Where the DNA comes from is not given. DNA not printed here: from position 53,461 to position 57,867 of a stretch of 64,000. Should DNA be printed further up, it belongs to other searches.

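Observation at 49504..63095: Seven-gene operon that reads like a split P1 DarB / polyvalent-protein module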

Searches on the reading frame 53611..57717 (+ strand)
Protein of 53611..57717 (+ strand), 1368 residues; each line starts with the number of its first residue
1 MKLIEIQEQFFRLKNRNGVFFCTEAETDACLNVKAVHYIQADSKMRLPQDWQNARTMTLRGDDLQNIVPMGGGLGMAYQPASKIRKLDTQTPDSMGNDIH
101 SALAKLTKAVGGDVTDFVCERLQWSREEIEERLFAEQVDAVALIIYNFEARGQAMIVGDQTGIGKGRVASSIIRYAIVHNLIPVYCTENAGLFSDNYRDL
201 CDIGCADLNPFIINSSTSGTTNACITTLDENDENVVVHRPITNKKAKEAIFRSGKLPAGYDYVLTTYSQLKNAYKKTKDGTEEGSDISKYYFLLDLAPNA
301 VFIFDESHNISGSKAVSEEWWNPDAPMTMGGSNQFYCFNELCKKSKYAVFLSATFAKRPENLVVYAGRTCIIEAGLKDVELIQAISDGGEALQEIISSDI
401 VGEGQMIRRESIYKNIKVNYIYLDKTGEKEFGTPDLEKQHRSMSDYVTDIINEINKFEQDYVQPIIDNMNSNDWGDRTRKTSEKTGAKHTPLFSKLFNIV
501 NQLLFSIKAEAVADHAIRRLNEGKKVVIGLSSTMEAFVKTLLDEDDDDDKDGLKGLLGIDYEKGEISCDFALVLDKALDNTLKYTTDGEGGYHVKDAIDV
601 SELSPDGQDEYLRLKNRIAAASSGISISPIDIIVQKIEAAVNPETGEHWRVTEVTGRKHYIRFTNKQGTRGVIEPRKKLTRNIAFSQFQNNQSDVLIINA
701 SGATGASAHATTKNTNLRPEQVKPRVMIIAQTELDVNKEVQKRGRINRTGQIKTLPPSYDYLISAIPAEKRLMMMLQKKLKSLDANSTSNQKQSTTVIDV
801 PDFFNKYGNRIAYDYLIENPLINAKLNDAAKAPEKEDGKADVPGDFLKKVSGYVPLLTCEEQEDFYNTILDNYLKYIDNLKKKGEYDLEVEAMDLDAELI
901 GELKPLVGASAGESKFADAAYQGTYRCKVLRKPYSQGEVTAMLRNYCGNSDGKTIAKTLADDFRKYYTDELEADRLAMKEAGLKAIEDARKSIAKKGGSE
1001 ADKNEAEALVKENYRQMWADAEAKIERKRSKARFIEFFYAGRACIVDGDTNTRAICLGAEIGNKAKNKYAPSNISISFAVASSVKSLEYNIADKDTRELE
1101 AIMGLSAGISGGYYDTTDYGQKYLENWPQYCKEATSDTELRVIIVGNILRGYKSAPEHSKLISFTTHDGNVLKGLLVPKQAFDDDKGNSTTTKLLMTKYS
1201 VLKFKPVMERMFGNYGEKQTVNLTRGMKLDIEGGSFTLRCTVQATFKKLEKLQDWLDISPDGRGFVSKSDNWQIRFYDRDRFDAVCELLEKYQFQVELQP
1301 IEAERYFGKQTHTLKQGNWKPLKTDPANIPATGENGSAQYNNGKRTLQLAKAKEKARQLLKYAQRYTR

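Call 5: search_protein_families(library=pfam, proteins=[window:53611-57717:+], max_evalue=0.01)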
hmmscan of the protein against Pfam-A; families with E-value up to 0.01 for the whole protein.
window:53611-57717:+ (1368 aa): 3 families
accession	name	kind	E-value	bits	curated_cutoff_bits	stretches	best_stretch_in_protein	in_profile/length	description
PF13871.12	Helicase_C_4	-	3.8e-18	66.6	30.5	1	646-890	11-269/271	C-terminal domain on Strawberry notch homologue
PF13872.12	AAA_34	-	8.4e-16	58.2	27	1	152-423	60-294/306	P-loop containing NTP hydrolase pore-1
PF04851.21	ResIII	-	0.0002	21.7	22.5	1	133-314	4-141/164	Type III restriction enzyme, res subunit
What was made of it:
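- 53611..57717 (+): ORF3, 1368 aa. Strawberry-notch SWI2/SNF2 ATPase, with the linker helix at its extreme C-terminus (residues 1341-1365). Call 5: AAA_34 58 bits and Helicase_C_4 67 bits, both above cut-off.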

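Call 6: search_protein_families(library=phrogs, proteins=[window:53611-57717:+], max_evalue=0.01)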
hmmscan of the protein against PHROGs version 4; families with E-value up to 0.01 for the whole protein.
window:53611-57717:+ (1368 aa): 0 families

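Call 8: search_protein_families(library=ncbifam, proteins=[window:53611-57717:+], max_evalue=0.01)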
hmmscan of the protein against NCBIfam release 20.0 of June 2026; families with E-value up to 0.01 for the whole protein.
window:53611-57717:+ (1368 aa): 0 families

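Call 10: search_dna_similar(query=window:53611-57717:+, collection=phages, mode=protein, max_rows=25)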
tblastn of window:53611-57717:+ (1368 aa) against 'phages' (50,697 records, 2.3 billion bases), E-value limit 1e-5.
Records with a match: 3; places in all: 3; records where one place covers at least 80% of the query: 1.
Best place of each record, by identity: <60% 3.
By first word of the organism name: Acinetobacter 2; Bacteroides 1.
By host as written in the record: - 2; Bacteroides salyersiae BG8 1.
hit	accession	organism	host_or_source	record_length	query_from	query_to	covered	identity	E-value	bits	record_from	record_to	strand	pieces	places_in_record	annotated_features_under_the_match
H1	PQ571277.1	Bacteroides phage BS-TP4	Bacteroides salyersiae BG8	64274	76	1193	82%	29.3%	8e-99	357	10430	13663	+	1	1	hypothetical protein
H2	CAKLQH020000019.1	Acinetobacter phage MD-2021a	not known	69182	65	943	56%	25.9%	5e-26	190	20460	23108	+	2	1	N-6 DNA Methylase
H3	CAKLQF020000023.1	Acinetobacter phage MD-2021a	not known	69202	65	943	56%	25.9%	5e-26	190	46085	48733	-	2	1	N-6 DNA Methylase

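Call 11: search_dna_similar(query=window:53611-57717:+, collection=plasmids, mode=protein, max_rows=25)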
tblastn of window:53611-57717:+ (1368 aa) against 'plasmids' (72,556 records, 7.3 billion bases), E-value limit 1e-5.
Records with a match: 290; places in all: 295; records where one place covers at least 80% of the query: 4.
Best place of each record, by identity: <60% 290.
By first word of the organism name: Acinetobacter 154; Pseudomonas 43; Xanthomonas 19; Vibrio 14; Yersinia 4; Cupriavidus 4; Achromobacter 4; Picosynechococcus 3; Leptolyngbya 3; Rhizobium 3; and 28 more.
By predicted mobility (MOB-suite, as given by PLSDB): non-mobilizable 157; mobilizable 69; conjugative 64.
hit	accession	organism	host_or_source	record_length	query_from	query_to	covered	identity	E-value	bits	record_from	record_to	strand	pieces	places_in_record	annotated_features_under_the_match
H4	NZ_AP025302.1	Persicobacter psychrovividus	-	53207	73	1298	90%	35.8%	8e-179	598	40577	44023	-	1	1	strawberry notch-like NTP hydrolase domain-containing protein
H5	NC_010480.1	Picosynechococcus sp. PCC 7002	-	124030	76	1200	74%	28.7%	3e-38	302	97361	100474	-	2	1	strawberry notch C-terminal domain-containing protein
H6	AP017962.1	[Synechococcus] sp. NIES-970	-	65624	76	1200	74%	28.4%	3e-42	316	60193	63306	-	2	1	putative helicase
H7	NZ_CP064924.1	Acaryochloris marina S15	cell culture,surface of Pikea pinnata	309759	70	1178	73%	28.6%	3e-39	302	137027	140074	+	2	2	strawberry notch C-terminal domain-containing protein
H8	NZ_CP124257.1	Yersinia enterocolitica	Meles meles,whole organism,intestine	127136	78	1184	81%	25.8%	1e-59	235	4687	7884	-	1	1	strawberry notch C-terminal domain-containing protein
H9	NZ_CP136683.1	Thalassospira lucentensis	Macrocystis pyrifera gametophyte,Whole ...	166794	48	1181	83%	25.2%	3e-52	211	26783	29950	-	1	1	strawberry notch C-terminal domain-containing protein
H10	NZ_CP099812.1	Yersinia ruckeri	Salmo salar,head kidney,salmon tissue ...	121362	78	1184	81%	25.7%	5e-60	236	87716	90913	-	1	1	strawberry notch C-terminal domain-containing protein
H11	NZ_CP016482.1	Picosynechococcus sp. PCC 7117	cell culture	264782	76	1183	73%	28.5%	3e-39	303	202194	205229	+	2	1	strawberry notch C-terminal domain-containing protein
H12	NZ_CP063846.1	Gloeobacter morelensis MG652769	biofilm,cave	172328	74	1183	73%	28.2%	2e-34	290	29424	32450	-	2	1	strawberry notch C-terminal domain-containing protein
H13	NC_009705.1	Yersinia pseudotuberculosis IP 31758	stool of a patient presenting with ...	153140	78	1061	72%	25.9%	2e-56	224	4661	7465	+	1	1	strawberry notch C-terminal domain-containing protein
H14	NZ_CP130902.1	Yersinia pseudotuberculosis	mouse,feces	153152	78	1061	72%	25.9%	2e-56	224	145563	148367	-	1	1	strawberry notch C-terminal domain-containing protein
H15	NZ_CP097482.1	Chroococcidiopsis sp. CCNUC1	cell culture,soil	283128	76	944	64%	29.1%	7e-79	296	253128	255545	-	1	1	strawberry notch C-terminal domain-containing protein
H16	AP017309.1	Leptolyngbya sp. NIES-3755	-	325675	76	944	64%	28.9%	2e-65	253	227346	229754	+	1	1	helicase domain protein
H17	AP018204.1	Leptolyngbya boryana NIES-2135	-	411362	78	1181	73%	24.9%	1e-22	222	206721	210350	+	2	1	helicase domain protein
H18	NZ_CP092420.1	Leptolyngbya boryana IU 594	-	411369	78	1181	73%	24.9%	1e-22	222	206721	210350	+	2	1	hypothetical protein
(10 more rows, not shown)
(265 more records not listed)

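Call 12: get_annotated_region(hit=H1, flank=12000)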
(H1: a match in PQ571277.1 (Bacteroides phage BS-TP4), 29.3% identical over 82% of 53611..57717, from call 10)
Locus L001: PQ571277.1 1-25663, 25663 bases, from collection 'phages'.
description: Bacteroides phage BS-TP4, complete genome.
organism: Bacteroides phage BS-TP4 (NCBI taxid 3385224)
taxonomy: Viruses
host: Bacteroides salyersiae BG8; source: sewage from septic tank; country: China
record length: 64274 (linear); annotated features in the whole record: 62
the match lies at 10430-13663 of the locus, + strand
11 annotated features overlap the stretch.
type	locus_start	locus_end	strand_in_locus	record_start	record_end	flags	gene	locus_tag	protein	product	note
CDS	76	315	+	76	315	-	-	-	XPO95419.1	hypothetical protein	BS-TP4_gp1; BS-TP4_gp1; None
CDS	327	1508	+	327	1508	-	-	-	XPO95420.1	hypothetical protein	BS-TP4_gp2; BS-TP4_gp2; None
CDS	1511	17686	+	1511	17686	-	-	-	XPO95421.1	hypothetical protein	BS-TP4_gp3; BS-TP4_gp3; None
CDS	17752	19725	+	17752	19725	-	-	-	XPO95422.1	portal protein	BS-TP4_gp4; BS-TP4_gp4; Annot2=(structure alignment-afuniprot50) AF-Q2Y906-F1-model_v4 Putative phage portal ...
CDS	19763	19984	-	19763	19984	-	-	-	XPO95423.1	Sec translocon accessory complex subunit YajC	BS-TP4_gp5; BS-TP4_gp5; Annot2=(structure alignment-afuniprot50) AF-A0A0J9YU15-F1-model_v4 PHD finger protein ...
CDS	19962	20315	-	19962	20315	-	-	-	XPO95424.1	hypothetical protein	BS-TP4_gp6; BS-TP4_gp6; None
CDS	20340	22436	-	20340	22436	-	-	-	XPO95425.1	tail spike protein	BS-TP4_gp7; BS-TP4_gp7; Annot2=(structure alignment-afuniprot50) AF-A0A3N2K9C2-F1-model_v4 Terminase;Annot3=(structure ...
CDS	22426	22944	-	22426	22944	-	-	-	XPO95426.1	rhomboid domain-containing protein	BS-TP4_gp8; BS-TP4_gp8; Annot2=(structure alignment-afuniprot50) AF-A0A4S2FXC6-F1-model_v4 Rhomboid family ...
CDS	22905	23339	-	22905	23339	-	-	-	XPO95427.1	hypothetical protein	BS-TP4_gp9; BS-TP4_gp9; None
CDS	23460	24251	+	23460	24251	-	-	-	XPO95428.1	hypothetical protein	BS-TP4_gp10; BS-TP4_gp10; None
CDS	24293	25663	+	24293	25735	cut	-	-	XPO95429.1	DUF2951 domain-containing protein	BS-TP4_gp11; BS-TP4_gp11; Annot2=(structure alignment-afuniprot50) AF-A0A847E439-F1-model_v4 DUF5309 family ...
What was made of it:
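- A fused version lies beside the portal gene in phage BS-TP4 (call 12).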

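Call 13: get_annotated_region(hit=H4, flank=10000)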
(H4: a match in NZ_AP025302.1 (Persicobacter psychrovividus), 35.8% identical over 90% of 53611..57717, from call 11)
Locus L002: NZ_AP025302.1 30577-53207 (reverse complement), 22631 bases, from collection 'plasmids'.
description: Persicobacter psychrovividus strain NBRC 101262 plasmid pPP10, complete sequence
organism: Persicobacter psychrovividus (NCBI taxid 387638)
taxonomy: Bacteria; Bacteroidota; Cytophagia; Cytophagales; Persicobacteraceae; Persicobacter; Persicobacter psychrovividus
host: -; source: -; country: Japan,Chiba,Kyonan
typing (MOB-suite, as given by PLSDB): non-mobilizable
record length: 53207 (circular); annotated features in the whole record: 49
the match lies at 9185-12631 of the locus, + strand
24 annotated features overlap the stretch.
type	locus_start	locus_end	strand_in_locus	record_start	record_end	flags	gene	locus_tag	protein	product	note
CDS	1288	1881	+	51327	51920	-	-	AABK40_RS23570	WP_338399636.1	hypothetical protein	-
CDS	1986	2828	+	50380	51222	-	-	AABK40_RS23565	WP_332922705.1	hypothetical protein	-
CDS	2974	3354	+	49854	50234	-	-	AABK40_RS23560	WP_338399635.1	hypothetical protein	-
CDS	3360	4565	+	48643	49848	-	-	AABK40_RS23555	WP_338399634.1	hypothetical protein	-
CDS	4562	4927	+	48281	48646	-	-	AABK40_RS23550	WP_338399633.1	hypothetical protein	-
CDS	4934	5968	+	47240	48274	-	-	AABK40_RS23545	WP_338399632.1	hypothetical protein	-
CDS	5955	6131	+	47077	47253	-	-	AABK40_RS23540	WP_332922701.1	hypothetical protein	-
CDS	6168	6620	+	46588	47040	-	-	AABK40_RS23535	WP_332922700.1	hypothetical protein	-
CDS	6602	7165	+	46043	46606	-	-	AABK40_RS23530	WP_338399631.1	hypothetical protein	-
CDS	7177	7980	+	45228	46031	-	-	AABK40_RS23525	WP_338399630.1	hypothetical protein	-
CDS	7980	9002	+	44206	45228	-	-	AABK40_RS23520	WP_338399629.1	hypothetical protein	-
CDS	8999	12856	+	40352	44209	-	-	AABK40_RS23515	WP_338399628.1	strawberry notch-like NTP hydrolase domain-containing protein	-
CDS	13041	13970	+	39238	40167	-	-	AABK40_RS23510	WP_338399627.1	hypothetical protein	-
CDS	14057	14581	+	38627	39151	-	-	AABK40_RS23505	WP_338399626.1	AAA family ATPase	-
CDS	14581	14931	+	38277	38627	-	-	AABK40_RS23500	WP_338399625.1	hypothetical protein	-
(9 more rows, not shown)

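Call 20: find_related_loci(query=window:53611-57717:+, collection=viral_contigs, flank=10000)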
Query window:53611-57717:+ (1368 aa) in viral_contigs; peptide patterns used: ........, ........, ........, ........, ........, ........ (x = any residue, [..] = any of these).
1 stretches matched a pattern, but none encodes a relative of the query by tblastn (E <= 1e-3).
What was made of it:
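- Tried and rejected: IMG/VR scan with ORF3: no relative (call 20).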

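Call 21: find_homologous_proteins(query=window:53611-57717:+, max_evalue=1e-20)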
Query window:53611-57717:+ (1368 aa): 1365 proteins with E <= 1e-20 among 8000 candidates; the best 120 are listed.
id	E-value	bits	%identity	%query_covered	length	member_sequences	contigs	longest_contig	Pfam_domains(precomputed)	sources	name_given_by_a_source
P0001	0.0e+0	3120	100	100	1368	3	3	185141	PF13871.13,PF13872.13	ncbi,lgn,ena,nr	ncbi:MAG: strawberry notch C-terminal domain-containing protein [Salinivirgaceae bacterium]|nr:straw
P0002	0.0e+0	2289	75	100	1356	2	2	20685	PF13871.13,PF13872.13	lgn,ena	-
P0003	0.0e+0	2197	72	100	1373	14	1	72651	PF13871.13,PF13872.13,PF04851.22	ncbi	-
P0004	0.0e+0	2150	73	98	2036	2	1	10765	PF13871.13,PF13872.13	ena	-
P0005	0.0e+0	1999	68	97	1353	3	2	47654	PF13871.13,PF13872.13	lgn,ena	-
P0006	0.0e+0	1995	73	91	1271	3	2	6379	PF13871.13,PF13872.13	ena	-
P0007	0.0e+0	1994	68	98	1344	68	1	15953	PF13871.13,PF13872.13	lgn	-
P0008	0.0e+0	1726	61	97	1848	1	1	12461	PF13871.13,PF13872.13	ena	-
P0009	0.0e+0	1676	59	97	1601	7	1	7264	PF13871.13,PF13872.13,PF04851.22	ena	-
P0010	0.0e+0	1624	58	97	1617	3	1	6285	PF13871.13,PF13872.13,PF04851.22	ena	-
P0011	0.0e+0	1613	59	97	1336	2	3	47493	PF13871.13,PF13872.13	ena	-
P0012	0.0e+0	1611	58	98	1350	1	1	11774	PF13871.13,PF13872.13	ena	-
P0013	0.0e+0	1601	57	98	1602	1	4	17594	PF13871.13,PF13872.13,PF04851.22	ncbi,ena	-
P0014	0.0e+0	1597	59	97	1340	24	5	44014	PF13871.13,PF13872.13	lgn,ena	-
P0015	0.0e+0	1593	58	97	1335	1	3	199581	PF13871.13,PF13872.13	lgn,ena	-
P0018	0.0e+0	1527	56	98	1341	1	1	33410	PF13871.13,PF13872.13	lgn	-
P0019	0.0e+0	1511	57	97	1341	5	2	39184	PF13871.13,PF13872.13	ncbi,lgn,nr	ncbi:MAG: strawberry notch family protein [Paludibacteraceae bacterium]|nr:strawberry notch family p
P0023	0.0e+0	1222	48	97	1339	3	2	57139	PF13871.13,PF13872.13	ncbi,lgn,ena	-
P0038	2.3e-294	998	44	97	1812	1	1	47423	PF13871.13,PF18762.8,PF13872.13,PF04851.22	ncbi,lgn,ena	-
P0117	1.7e-220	753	42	81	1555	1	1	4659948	PF13871.13,PF13872.13,PF00270.36,PF04851.22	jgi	jgi:predicted RNA methylase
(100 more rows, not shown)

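Call 22: find_encoding_contigs(protein=P0001, flank=10000, max_places=4)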
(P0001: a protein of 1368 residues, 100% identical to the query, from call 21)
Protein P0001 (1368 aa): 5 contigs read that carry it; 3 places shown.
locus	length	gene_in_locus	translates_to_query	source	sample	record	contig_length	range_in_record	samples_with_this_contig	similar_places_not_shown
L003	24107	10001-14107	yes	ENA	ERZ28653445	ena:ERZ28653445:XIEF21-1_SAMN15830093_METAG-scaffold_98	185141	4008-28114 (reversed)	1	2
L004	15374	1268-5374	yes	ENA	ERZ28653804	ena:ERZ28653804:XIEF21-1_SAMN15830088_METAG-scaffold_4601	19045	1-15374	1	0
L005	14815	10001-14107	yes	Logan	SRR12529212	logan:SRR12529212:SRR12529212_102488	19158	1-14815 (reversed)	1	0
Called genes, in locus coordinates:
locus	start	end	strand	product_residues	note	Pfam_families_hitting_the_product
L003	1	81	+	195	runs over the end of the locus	-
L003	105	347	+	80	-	-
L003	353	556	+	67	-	-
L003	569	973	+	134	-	-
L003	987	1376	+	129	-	-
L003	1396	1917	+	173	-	-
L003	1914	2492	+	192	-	-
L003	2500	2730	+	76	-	-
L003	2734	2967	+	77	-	-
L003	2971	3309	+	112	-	-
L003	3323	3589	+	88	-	-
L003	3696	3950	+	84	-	-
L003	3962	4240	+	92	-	-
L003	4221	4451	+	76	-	-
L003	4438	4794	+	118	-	-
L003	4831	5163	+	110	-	-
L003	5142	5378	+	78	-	-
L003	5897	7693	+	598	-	-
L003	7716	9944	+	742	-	-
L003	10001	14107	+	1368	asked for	PF13872:AAA_34, PF13871:Helicase_C_4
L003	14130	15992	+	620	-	-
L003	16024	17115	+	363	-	-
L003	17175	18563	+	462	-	-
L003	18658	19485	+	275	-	PF06745:ATPase (weak)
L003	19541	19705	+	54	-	-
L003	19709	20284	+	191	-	PF00583:Acetyltransf_1 (weak), PF13508:Acetyltransf_7 (weak), PF13673:Acetyltransf_10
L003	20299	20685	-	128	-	-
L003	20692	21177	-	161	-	-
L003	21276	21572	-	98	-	-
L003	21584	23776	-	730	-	-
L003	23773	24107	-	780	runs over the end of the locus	-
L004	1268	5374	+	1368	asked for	PF13872:AAA_34, PF13871:Helicase_C_4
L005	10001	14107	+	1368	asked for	PF13872:AAA_34, PF13871:Helicase_C_4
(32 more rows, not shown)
